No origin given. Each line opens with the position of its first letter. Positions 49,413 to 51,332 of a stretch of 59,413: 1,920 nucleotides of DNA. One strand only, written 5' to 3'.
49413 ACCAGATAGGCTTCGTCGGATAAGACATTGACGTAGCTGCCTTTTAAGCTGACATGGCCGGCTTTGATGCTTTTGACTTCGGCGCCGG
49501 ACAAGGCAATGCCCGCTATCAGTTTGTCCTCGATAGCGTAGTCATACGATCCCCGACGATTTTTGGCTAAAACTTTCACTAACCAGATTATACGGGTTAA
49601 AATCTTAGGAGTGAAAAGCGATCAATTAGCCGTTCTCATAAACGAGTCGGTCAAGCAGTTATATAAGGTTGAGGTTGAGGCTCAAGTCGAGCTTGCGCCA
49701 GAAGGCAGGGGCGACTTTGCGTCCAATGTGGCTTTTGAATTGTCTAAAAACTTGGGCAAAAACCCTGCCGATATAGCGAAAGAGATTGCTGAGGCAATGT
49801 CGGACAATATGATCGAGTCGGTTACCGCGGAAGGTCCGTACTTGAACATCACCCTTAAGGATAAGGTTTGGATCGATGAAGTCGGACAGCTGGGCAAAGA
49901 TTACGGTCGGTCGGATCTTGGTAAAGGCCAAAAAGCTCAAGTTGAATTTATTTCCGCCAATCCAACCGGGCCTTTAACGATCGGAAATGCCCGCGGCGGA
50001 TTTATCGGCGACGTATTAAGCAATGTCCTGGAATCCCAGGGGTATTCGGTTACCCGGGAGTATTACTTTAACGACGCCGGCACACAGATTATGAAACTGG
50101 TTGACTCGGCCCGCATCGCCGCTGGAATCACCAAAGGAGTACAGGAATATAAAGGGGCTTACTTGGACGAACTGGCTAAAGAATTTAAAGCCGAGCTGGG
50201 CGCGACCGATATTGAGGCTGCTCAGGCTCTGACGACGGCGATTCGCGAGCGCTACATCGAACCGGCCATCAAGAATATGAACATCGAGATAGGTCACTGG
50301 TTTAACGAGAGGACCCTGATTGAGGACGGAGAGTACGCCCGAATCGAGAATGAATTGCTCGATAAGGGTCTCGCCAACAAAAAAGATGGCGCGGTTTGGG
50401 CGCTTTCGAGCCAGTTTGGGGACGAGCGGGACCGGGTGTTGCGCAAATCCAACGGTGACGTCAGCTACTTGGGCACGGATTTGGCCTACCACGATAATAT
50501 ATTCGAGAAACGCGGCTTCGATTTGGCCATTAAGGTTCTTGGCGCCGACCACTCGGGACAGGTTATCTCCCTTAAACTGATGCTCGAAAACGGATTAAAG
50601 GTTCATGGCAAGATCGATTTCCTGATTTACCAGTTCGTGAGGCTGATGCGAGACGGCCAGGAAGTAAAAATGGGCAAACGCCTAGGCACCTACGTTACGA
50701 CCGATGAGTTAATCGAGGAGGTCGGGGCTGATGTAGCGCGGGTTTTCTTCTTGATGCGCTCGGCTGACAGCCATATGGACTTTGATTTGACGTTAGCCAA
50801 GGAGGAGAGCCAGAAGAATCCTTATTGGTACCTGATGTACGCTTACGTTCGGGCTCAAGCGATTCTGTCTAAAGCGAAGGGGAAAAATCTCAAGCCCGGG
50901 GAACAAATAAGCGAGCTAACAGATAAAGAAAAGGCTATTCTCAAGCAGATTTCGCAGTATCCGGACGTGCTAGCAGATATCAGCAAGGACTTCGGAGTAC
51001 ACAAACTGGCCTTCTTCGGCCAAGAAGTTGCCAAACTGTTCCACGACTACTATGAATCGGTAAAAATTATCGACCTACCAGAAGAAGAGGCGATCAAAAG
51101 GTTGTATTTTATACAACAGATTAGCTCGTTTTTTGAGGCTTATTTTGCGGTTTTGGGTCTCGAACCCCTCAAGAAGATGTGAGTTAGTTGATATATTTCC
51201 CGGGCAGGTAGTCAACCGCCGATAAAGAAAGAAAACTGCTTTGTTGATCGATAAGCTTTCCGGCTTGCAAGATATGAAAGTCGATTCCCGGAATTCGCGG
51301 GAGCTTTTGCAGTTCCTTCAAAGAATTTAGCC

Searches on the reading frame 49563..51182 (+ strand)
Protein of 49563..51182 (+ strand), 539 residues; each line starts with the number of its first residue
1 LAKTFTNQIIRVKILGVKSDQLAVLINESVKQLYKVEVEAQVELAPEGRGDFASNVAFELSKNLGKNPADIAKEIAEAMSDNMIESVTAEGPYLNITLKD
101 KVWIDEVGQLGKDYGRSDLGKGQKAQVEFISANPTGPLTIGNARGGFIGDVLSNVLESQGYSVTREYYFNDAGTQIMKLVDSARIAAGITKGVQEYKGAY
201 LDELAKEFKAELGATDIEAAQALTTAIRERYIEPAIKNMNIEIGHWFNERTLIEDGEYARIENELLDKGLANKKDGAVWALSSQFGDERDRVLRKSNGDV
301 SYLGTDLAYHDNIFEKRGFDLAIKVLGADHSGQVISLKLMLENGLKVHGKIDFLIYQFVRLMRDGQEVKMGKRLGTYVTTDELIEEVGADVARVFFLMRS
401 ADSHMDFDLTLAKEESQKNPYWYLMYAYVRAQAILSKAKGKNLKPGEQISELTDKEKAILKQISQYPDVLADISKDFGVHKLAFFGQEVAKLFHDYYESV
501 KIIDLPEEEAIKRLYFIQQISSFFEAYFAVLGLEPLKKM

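Call 69: search_protein_families(library=pfam, proteins=[window:49563-51182:+], max_evalue=0.0001)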
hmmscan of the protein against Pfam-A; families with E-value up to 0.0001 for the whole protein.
window:49563-51182:+ (539 aa): 4 families
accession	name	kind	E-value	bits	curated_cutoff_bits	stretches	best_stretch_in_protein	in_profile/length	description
PF05746.21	DALR_1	-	9.2e-24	84.2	22.3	1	424-539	1-117/117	DALR anticodon binding domain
PF03485.21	Arg_tRNA_synt_N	-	2e-17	64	21.5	1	21-98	2-85/85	Arginyl tRNA synthetase N terminal domain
PF00750.26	tRNA-synt_1d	-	1.3e-14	54.4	23.3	1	118-386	15-297/349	tRNA synthetases class I (R), catalytic domain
PF00133.28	tRNA-synt_1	-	5e-06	26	22.7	0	357-403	363-407/414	tRNA synthetases class I (I, L, M and V)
